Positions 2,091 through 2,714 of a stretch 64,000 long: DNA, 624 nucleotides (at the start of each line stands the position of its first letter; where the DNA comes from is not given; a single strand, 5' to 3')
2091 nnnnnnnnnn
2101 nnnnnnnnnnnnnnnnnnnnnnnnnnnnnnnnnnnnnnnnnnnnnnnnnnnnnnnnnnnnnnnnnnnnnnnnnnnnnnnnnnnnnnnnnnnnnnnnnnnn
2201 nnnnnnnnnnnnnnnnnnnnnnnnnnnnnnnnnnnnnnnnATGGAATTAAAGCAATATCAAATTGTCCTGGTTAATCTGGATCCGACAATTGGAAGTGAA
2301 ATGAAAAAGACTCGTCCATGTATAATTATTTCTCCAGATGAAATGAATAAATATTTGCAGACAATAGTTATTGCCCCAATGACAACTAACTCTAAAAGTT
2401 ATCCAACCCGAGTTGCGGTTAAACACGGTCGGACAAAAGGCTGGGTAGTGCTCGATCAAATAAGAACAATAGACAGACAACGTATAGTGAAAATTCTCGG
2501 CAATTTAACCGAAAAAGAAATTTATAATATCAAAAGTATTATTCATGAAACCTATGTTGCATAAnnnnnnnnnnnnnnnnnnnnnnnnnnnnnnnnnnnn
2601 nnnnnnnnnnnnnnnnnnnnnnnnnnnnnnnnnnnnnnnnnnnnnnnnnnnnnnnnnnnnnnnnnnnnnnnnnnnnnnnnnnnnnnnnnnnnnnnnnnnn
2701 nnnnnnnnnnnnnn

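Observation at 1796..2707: MazEF-type toxin-antitoxin cassette bracketed by 107-bp hairpin-rich direct repeats with inverted ends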

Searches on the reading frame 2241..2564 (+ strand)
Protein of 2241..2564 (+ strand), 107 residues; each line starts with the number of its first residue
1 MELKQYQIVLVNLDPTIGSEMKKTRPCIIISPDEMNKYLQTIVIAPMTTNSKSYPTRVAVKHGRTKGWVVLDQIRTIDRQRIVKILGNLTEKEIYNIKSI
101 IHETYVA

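Call 6: search_protein_families(library=pfam, proteins=[window:2241-2564:+], max_evalue=0.01)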
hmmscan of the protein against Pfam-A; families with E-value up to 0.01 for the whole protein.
window:2241-2564:+ (107 aa): 1 family
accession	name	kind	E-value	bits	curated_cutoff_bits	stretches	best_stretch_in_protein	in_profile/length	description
PF02452.23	PemK_toxin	-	4.4e-30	104.5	23.1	1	4-103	1-107/109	PemK-like, MazF-like toxin of type II toxin-antitoxin system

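Call 11: find_encoding_contigs(protein=window:2241-2564:+, flank=10000, max_places=10)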
Protein window:2241-2564:+ (107 aa): 4 contigs read that carry it; 4 places shown.
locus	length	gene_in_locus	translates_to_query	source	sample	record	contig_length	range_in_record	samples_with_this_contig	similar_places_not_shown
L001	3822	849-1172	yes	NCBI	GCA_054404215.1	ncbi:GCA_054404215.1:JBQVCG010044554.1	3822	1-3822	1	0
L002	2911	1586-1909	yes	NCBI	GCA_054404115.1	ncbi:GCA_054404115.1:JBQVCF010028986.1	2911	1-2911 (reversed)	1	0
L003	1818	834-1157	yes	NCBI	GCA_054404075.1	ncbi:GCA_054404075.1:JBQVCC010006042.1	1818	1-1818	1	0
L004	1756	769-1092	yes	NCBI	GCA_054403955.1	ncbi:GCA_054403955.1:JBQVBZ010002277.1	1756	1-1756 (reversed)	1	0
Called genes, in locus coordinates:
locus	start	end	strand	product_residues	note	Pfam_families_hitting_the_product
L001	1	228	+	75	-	?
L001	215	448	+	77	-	-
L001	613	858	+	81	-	-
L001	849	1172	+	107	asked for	PF02452:PemK_toxin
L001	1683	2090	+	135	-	-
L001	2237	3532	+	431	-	PF06028:DUF915 (faint), PF00561:Abhydrolase_1, PF01674:Lipase_2, PF02450:LCAT (weak), PF12146:Hydrolase_4 (weak), PF12697:Abhydrolase_6 (weak), PF18067:Lipase_C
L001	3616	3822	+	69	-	?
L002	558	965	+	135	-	-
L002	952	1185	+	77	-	-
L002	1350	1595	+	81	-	-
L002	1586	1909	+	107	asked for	PF02452:PemK_toxin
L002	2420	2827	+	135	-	-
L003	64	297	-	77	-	-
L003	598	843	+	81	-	-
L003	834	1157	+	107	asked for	PF02452:PemK_toxin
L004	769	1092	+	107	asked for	PF02452:PemK_toxin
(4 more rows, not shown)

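Call 21: find_homologous_proteins(query=window:2241-2564:+, max_evalue=1e-10)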
Query window:2241-2564:+ (107 aa): 8000 proteins with E <= 1e-10 among 8000 candidates; the best 120 are listed.
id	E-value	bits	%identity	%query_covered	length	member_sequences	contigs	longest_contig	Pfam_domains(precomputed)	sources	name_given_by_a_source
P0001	5.3e-63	227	100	100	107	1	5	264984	PF02452.24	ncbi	ncbi:MAG: type II toxin-antitoxin system PemK/MazF family toxin [Chitinophagales bacterium]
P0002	5.8e-58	211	91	100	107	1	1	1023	PF02452.24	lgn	-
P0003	7.8e-58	211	91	100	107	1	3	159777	PF02452.24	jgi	jgi:mRNA interferase MazF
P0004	9.5e-58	210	90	100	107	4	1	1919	PF02452.24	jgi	-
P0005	1.7e-57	210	90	100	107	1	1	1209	PF02452.24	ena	-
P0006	4.6e-57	208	90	100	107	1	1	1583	PF02452.24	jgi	jgi:mRNA interferase MazF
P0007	9.5e-57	207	89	100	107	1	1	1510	PF02452.24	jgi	jgi:mRNA interferase MazF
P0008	1.8e-56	206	89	100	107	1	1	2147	PF02452.24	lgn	-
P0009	1.9e-56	206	89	100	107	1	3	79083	PF02452.24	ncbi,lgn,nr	ncbi:MAG: type II toxin-antitoxin system PemK/MazF family toxin [Bacteroidetes bacterium]|nr:type II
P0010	2.4e-56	206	87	100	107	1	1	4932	PF02452.24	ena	-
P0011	3.4e-56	205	86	100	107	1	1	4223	PF02452.24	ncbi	-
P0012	3.5e-56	205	89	99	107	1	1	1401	PF02452.24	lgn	-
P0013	4.6e-56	205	90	100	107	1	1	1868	PF02452.24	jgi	jgi:mRNA interferase MazF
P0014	5.2e-56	205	89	100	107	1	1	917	PF02452.24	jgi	jgi:mRNA interferase MazF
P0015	5.5e-56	205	87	100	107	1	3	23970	PF02452.24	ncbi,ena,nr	ncbi:MAG: type II toxin-antitoxin system PemK/MazF family toxin [Bacteroidia bacterium]|nr:type II t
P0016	5.5e-56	205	87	100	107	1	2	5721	PF02452.24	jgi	jgi:mRNA interferase MazF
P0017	5.8e-56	205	86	100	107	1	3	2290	PF02452.24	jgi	-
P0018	5.9e-56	205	88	100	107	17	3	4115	PF02452.24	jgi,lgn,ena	-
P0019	7.0e-56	204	87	100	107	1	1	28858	PF02452.24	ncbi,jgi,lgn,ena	-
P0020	7.7e-56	204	88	100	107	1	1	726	PF02452.24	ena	-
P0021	7.9e-56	204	89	100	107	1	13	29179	PF02452.24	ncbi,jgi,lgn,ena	-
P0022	9.6e-56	204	88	100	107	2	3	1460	PF02452.24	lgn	-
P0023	1.3e-55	204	85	99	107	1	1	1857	PF02452.24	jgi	jgi:mRNA interferase MazF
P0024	1.6e-55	203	84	100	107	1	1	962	PF02452.24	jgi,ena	-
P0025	1.6e-55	203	89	100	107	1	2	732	PF02452.24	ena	-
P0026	1.7e-55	203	86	100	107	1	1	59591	PF02452.24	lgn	-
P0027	1.9e-55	203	87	100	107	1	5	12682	PF02452.24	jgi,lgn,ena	jgi:mRNA interferase MazF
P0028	2.0e-55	203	87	100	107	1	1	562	PF02452.24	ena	-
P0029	2.3e-55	203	87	99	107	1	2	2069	PF02452.24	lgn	-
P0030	2.7e-55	203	86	100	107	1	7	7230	PF02452.24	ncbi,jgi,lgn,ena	jgi:mRNA interferase MazF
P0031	2.7e-55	203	86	100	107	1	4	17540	PF02452.24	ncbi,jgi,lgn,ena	jgi:mRNA interferase MazF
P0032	2.8e-55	203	85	100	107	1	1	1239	PF02452.24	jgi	jgi:mRNA interferase MazF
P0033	3.2e-55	202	85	100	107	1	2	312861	PF02452.24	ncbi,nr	ncbi:MAG: type II toxin-antitoxin system PemK/MazF family toxin [Crocinitomicaceae bacterium]|nr:typ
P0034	3.2e-55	202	87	100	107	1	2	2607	PF02452.24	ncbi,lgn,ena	-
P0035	3.3e-55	202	85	100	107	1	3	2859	PF02452.24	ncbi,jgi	jgi:mRNA interferase MazF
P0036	3.3e-55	202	87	100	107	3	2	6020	PF02452.24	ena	-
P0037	3.3e-55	202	87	100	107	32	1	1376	PF02452.24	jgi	jgi:mRNA interferase MazF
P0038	3.4e-55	202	86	100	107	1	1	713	PF02452.24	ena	-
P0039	3.5e-55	202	89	100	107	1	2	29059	PF02452.24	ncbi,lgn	-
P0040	3.6e-55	202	85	99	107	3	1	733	PF02452.24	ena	-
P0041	3.7e-55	202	86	100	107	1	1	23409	PF02452.24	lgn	-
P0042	3.7e-55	202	85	100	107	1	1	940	PF02452.24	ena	-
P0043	3.8e-55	202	85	100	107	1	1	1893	PF02452.24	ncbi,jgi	jgi:mRNA interferase MazF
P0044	3.9e-55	202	88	100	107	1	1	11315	PF02452.24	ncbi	-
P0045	4.1e-55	202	87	99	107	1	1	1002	PF02452.24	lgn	-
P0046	4.3e-55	202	88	100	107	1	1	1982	PF02452.24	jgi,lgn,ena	-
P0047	4.5e-55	202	88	100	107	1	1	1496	PF02452.24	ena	-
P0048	4.7e-55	202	85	100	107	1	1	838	PF02452.24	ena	-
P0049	4.8e-55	202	86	100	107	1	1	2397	PF02452.24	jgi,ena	jgi:mRNA interferase MazF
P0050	6.0e-55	201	87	100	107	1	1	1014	PF02452.24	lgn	-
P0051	6.8e-55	201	85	100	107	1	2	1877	PF02452.24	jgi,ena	jgi:mRNA interferase MazF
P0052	7.0e-55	201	87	100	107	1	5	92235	PF02452.24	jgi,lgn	jgi:mRNA interferase MazF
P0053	7.2e-55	201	85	100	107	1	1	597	PF02452.24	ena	-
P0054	9.2e-55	201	88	100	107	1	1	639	PF02452.24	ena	-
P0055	9.9e-55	201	87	100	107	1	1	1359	PF02452.24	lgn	-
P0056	9.9e-55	201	85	100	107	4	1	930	PF02452.24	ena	-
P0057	1.2e-54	200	85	100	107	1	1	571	PF02452.24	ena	-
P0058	1.4e-54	200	85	100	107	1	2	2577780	PF02452.24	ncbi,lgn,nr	ncbi:MAG: type II toxin-antitoxin system PemK/MazF family toxin [Crocinitomicaceae bacterium]|nr:typ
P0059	1.7e-54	200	86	99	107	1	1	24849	PF02452.24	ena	-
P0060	1.8e-54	200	85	100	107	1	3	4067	PF02452.24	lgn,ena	-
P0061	1.9e-54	200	88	100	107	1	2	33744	PF02452.24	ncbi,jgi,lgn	ncbi:MAG: type II toxin-antitoxin system PemK/MazF family toxin [Bacteroidota bacterium]|jgi:mRNA in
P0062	2.5e-54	199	85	99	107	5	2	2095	PF02452.24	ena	-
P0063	2.7e-54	199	85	99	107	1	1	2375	PF02452.24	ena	-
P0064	2.8e-54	199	87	100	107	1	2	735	PF02452.24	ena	-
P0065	2.8e-54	199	88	99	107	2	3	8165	PF02452.24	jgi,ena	-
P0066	3.0e-54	199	85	99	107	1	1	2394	PF02452.24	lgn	-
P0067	3.2e-54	199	86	100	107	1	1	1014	PF02452.24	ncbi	-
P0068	3.4e-54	199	85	100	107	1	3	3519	PF02452.24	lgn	-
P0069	3.4e-54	199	86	100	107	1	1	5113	PF02452.24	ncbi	ncbi:MAG: type II toxin-antitoxin system PemK/MazF family toxin [Gammaproteobacteria bacterium]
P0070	3.4e-54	199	86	100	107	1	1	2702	PF02452.24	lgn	-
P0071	3.4e-54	199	84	100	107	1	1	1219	PF02452.24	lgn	-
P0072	3.7e-54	199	85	100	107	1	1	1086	PF02452.24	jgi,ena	-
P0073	4.0e-54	199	87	99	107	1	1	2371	PF02452.24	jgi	-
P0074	4.5e-54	199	86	99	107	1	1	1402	PF02452.24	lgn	-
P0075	4.7e-54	199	84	100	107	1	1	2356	PF02452.24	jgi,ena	jgi:mRNA interferase MazF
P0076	4.7e-54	199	88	100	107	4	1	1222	PF02452.24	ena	-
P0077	4.8e-54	199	84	99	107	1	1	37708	PF02452.24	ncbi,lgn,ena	-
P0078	5.4e-54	198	84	100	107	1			PF02452.24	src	-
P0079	5.8e-54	198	84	100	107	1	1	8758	PF02452.24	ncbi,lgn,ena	-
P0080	7.6e-54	198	84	100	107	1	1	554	PF02452.24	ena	-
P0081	8.0e-54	198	82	99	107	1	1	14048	PF02452.24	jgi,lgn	-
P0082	1.2e-53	197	87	96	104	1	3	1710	PF02452.24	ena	-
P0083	1.2e-53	197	86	100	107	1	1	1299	PF02452.24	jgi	jgi:mRNA interferase MazF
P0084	1.2e-53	197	84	100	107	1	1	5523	PF02452.24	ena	-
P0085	1.2e-53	197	85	100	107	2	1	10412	PF02452.24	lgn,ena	-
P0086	1.3e-53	197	85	100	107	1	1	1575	PF02452.24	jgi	-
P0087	1.4e-53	197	85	100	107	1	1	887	PF02452.24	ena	-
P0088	1.5e-53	197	85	100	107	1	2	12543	PF02452.24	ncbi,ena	-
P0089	1.5e-53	197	85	100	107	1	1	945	PF02452.24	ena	-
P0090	1.6e-53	197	86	100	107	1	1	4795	PF02452.24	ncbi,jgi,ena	jgi:mRNA interferase MazF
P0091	1.6e-53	197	83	100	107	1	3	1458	PF02452.24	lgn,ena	-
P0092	1.6e-53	197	85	100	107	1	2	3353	PF02452.24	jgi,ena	jgi:mRNA interferase MazF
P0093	1.7e-53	197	85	99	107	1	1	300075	PF02452.24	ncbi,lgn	ncbi:MAG: type II toxin-antitoxin system PemK/MazF family toxin [Bacteroidota bacterium]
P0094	1.7e-53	197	86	99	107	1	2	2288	PF02452.24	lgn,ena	-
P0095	1.8e-53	197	83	100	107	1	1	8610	PF02452.24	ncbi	-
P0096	1.9e-53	197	86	99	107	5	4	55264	PF02452.24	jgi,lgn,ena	jgi:mRNA interferase MazF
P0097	1.9e-53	197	88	100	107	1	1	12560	PF02452.24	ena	-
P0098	2.0e-53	197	84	100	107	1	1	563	PF02452.24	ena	-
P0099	2.1e-53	197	86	100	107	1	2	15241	PF02452.24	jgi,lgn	jgi:mRNA interferase MazF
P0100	2.1e-53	197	85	100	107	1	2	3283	PF02452.24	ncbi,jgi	jgi:mRNA interferase MazF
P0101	2.1e-53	196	85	100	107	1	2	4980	PF02452.24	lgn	-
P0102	2.4e-53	196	87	100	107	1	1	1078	PF02452.24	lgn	-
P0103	2.6e-53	196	84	99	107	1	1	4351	PF02452.24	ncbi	-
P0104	2.7e-53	196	85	100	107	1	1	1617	PF02452.24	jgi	jgi:mRNA interferase MazF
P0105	2.7e-53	196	84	100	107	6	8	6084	PF02452.24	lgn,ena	-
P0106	2.8e-53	196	84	100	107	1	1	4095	PF02452.24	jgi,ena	jgi:mRNA interferase MazF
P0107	2.8e-53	196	82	100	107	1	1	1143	PF02452.24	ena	-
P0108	3.4e-53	196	84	100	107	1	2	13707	PF02452.24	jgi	-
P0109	3.6e-53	196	84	99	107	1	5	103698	PF02452.24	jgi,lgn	jgi:mRNA interferase MazF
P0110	3.9e-53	196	72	100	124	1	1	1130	PF02452.24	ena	-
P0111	4.0e-53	196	87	100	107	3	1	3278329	PF02452.24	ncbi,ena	-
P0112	4.0e-53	196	85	100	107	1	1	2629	PF02452.24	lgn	-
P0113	4.0e-53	196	85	100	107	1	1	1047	PF02452.24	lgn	-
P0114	4.1e-53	196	87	100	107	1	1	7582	PF02452.24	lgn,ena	-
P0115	4.5e-53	195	83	99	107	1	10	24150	PF02452.24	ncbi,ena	-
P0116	4.9e-53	195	82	100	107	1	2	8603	PF02452.24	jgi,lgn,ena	jgi:mRNA interferase MazF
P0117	5.0e-53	195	85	100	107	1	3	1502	PF02452.24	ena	-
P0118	5.1e-53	195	86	99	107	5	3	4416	PF02452.24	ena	-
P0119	5.2e-53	195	81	100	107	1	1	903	PF02452.24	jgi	jgi:mRNA interferase MazF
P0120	5.4e-53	195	86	99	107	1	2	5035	PF02452.24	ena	-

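Call 22: find_encoding_contigs(protein=P0003, flank=6000, max_places=3)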
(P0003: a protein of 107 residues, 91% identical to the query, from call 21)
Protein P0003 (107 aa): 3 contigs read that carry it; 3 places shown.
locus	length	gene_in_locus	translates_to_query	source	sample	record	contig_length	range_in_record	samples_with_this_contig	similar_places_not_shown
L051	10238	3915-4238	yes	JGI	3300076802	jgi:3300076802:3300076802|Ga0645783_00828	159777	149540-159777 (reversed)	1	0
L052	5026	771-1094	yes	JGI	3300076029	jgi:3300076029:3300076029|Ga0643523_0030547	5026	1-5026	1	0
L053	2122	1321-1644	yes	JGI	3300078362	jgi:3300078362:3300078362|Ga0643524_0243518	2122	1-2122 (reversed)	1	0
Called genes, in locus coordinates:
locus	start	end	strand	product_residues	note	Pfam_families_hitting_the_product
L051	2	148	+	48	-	?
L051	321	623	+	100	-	-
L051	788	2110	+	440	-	PF00654:Voltage_CLC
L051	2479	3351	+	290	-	-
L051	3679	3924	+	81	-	-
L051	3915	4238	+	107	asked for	PF02452:PemK_toxin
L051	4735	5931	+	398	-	-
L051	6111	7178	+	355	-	-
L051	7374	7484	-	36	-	-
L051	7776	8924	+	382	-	PF03235:GmrSD_N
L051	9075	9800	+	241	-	-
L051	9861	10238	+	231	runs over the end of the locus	-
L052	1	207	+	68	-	?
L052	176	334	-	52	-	-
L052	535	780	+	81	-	-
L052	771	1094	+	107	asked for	PF02452:PemK_toxin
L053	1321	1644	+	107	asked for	PF02452:PemK_toxin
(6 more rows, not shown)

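Call 23: find_encoding_contigs(protein=P0009, flank=6000, max_places=3)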
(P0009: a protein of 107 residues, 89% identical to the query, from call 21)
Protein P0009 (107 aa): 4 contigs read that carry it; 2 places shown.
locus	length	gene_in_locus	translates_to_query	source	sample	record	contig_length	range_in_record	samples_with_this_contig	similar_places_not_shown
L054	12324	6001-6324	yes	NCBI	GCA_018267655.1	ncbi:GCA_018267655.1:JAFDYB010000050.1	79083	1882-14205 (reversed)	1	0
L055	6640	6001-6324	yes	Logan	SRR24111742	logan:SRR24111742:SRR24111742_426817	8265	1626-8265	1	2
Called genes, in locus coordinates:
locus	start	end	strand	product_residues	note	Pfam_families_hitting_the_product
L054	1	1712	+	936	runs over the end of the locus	-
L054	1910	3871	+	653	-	PF13424:TPR_12 (faint), PF07719:TPR_2 (faint), PF13374:TPR_10 (faint), PF07730:HisKA_3, PF02518:HATPase_c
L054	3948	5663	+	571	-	PF06739:SBBP (faint), PF18962:Por_Secre_tail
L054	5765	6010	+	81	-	-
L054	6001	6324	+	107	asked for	PF02452:PemK_toxin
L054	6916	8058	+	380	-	PF00155:Aminotran_1_2, PF00266:Aminotran_5 (weak), PF01053:Cys_Met_Meta_PP (weak), PF01041:DegT_DnrJ_EryC1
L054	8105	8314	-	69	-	-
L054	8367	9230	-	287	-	-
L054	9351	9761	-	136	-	PF06491:Disulph_isomer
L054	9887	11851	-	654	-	PF02705:K_trans, PF22776:K_trans_C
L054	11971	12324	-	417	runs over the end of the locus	PF00438:S-AdoMet_synt_N, PF02772:S-AdoMet_synt_M, PF02773:S-AdoMet_synt_C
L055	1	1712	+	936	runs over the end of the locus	-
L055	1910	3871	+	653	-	PF13424:TPR_12 (faint), PF07719:TPR_2 (faint), PF13374:TPR_10 (faint), PF07730:HisKA_3, PF02518:HATPase_c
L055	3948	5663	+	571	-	PF06739:SBBP (faint), PF18962:Por_Secre_tail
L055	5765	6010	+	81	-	-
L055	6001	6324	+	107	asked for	PF02452:PemK_toxin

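Call 24: find_encoding_contigs(protein=P0033, flank=6000, max_places=2)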
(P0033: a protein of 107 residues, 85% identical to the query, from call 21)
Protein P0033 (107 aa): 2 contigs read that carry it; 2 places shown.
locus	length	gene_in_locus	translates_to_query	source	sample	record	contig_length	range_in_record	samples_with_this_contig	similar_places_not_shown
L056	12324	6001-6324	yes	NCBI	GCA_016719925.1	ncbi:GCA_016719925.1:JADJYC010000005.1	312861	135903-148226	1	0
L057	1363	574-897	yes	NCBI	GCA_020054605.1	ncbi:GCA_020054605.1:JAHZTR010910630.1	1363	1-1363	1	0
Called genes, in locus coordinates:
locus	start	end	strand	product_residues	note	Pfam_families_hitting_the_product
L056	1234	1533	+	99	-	PF05016:ParE_toxin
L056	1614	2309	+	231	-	-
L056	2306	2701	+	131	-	-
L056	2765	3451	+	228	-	-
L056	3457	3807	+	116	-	-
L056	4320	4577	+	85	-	-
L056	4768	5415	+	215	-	PF11185:DUF2971 (weak)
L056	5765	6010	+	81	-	-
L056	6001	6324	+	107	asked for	PF02452:PemK_toxin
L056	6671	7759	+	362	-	PF01548:DEDD_Tnp_IS110, PF02371:Transposase_20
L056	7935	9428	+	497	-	PF07690:MFS_1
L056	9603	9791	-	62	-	PF00313:CSD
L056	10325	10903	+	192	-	PF08818:DUF1801, PF13376:OmdA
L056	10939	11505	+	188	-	PF14066:DUF4256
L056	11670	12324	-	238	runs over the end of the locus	-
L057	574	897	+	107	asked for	PF02452:PemK_toxin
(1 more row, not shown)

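Call 25: find_encoding_contigs(protein=P0021, flank=6000, max_places=6)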
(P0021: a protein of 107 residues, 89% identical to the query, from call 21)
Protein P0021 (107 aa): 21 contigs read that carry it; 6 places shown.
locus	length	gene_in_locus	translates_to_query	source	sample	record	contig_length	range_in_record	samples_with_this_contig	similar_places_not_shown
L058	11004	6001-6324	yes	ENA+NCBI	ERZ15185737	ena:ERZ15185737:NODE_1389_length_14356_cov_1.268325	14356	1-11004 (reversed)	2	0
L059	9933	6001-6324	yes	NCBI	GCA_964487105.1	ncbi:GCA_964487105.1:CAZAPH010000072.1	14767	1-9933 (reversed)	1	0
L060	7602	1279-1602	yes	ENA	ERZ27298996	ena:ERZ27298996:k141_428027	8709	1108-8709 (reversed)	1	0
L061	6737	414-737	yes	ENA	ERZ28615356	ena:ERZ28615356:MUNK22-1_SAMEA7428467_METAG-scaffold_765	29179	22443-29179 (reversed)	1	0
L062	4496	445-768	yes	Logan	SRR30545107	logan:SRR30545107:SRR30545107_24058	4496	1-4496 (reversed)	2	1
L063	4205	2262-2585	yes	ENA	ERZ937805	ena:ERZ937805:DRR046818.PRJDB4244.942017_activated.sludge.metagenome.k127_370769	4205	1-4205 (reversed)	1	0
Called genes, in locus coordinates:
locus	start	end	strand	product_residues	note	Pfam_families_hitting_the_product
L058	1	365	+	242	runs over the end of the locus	PF00535:Glycos_transf_2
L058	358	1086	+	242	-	PF02353:CMAS, PF01209:Ubie_methyltran (weak), PF13489:Methyltransf_23, PF05175:MTS, PF13847:Methyltransf_31, PF08241:Methyltransf_11, PF08242:Methyltransf_12, PF13649:Methyltransf_25, +1 more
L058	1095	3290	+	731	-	PF19830:DUF6311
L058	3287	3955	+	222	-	PF00849:PseudoU_synth_2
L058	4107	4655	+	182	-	PF01797:Y1_Tnp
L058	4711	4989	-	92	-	-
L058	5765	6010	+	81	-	-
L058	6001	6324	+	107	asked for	PF02452:PemK_toxin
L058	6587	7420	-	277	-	-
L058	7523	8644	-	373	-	PF00712:DNA_pol3_beta, PF02767:DNA_pol3_beta_2, PF02768:DNA_pol3_beta_3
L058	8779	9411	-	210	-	PF00578:AhpC-TSA, PF08534:Redoxin, PF10417:1-cysPrx_C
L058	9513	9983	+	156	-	PF00578:AhpC-TSA, PF08534:Redoxin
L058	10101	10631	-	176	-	PF00588:SpoU_methylase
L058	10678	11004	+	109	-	?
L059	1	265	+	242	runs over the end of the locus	PF00535:Glycos_transf_2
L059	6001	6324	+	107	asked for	PF02452:PemK_toxin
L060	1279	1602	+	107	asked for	PF02452:PemK_toxin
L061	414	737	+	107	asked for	PF02452:PemK_toxin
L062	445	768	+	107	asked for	PF02452:PemK_toxin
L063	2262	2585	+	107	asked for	PF02452:PemK_toxin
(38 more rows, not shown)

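Call 35: search_protein_families(library=ncbifam, proteins=[L056:77-892:+, window:2241-2564:+], max_evalue=0.01)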
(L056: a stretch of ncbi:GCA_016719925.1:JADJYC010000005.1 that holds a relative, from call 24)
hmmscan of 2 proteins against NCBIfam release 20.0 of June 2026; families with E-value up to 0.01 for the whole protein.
L056:77-892:+ (271 aa): 13 families
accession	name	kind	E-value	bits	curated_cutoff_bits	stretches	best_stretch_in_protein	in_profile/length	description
NF040815.2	recomb_XerA_Arch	equivalog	2.7e-65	220.6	220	1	4-264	2-261/263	site-specific tyrosine recombinase/integron integrase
TIGR02249.1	integrase_gron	subfamily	1.4e-58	198.7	265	2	7-178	7-179/315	integron integrase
TIGR02224.1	recomb_XerC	equivalog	2.1e-53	181.6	335.15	1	4-264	2-284/295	tyrosine recombinase XerC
TIGR02225.1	recomb_XerD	equivalog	6.9e-53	179.9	329.6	1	5-264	3-281/290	site-specific tyrosine recombinase XerD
NF001399.0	PRK00283.1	subfamily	1.1e-49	169.3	279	1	15-265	23-291/300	tyrosine recombinase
NF002331.0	PRK01287.1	subfamily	3e-40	138.3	371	1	86-266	127-321/365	site-specific tyrosine recombinase XerC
NF011946.0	PRK15417.1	equivalog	1e-33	116.9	435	2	205-270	263-328/337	integron integrase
NF003462.0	PRK05084.1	equivalog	5e-22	78.1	267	1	115-258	195-345/360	tyrosine recombinase XerS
NF007370.0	PRK09870.1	subfamily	1.2e-13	51.2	221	1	99-256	12-178/200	tyrosine-type DNA invertase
NF007371.0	PRK09871.1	subfamily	1.6e-12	47.4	222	1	109-256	20-173/198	tyrosine-type DNA invertase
NF002685.0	PRK02436.1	equivalog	3.6e-10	40.1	178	1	9-255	9-244/245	site-specific tyrosine recombinase XerD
NF040693.1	recomb_GmtY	equivalog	4.7e-10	39.3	340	1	213-264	388-439/441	gamma-mobile-trio recombinase GmtY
NF041502.1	integrase_1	equivalog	9.4e-06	24.6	350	1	215-267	318-370/484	site-specific integrase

window:2241-2564:+ (107 aa): 3 families
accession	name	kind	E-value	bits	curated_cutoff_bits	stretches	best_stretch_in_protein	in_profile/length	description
NF007386.0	PRK09907.1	equivalog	1.5e-15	57.1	120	1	7-101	11-106/111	endoribonuclease MazF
NF052489.1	TAtMazFAgrob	equivalog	1.4e-09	37.7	150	1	5-83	8-88/118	type II toxin-antitoxin system toxin MazF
NF007320.0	PRK09812.1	equivalog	3.1e-08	33.7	129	1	3-91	7-101/116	type II toxin-antitoxin system ChpB family toxin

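Call 40: search_protein_families(library=pfam, proteins=[L058:4107-4655:+, L056:77-892:+], max_evalue=0.01)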
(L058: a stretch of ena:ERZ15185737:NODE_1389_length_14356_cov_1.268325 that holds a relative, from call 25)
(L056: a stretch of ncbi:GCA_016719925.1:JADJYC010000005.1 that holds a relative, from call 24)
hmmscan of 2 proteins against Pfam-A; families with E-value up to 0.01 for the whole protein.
L058:4107-4655:+ (182 aa): 1 family
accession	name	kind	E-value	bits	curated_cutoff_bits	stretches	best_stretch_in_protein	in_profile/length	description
PF01797.21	Y1_Tnp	-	1.8e-08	34.9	23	1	34-99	25-90/121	Transposase IS200 like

L056:77-892:+ (271 aa): 3 families
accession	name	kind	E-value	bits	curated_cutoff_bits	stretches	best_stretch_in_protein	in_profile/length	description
PF00589.27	Phage_integrase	-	1e-38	133.3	27.1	1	98-257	1-168/172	Phage integrase family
PF13495.12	Phage_int_SAM_4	-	5.7e-10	39.9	27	1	6-79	6-80/85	Phage integrase, N-terminal SAM-like domain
PF02899.23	Phage_int_SAM_1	-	6.8e-05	23.5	22.3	1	4-75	3-77/83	Phage integrase, N-terminal SAM-like domain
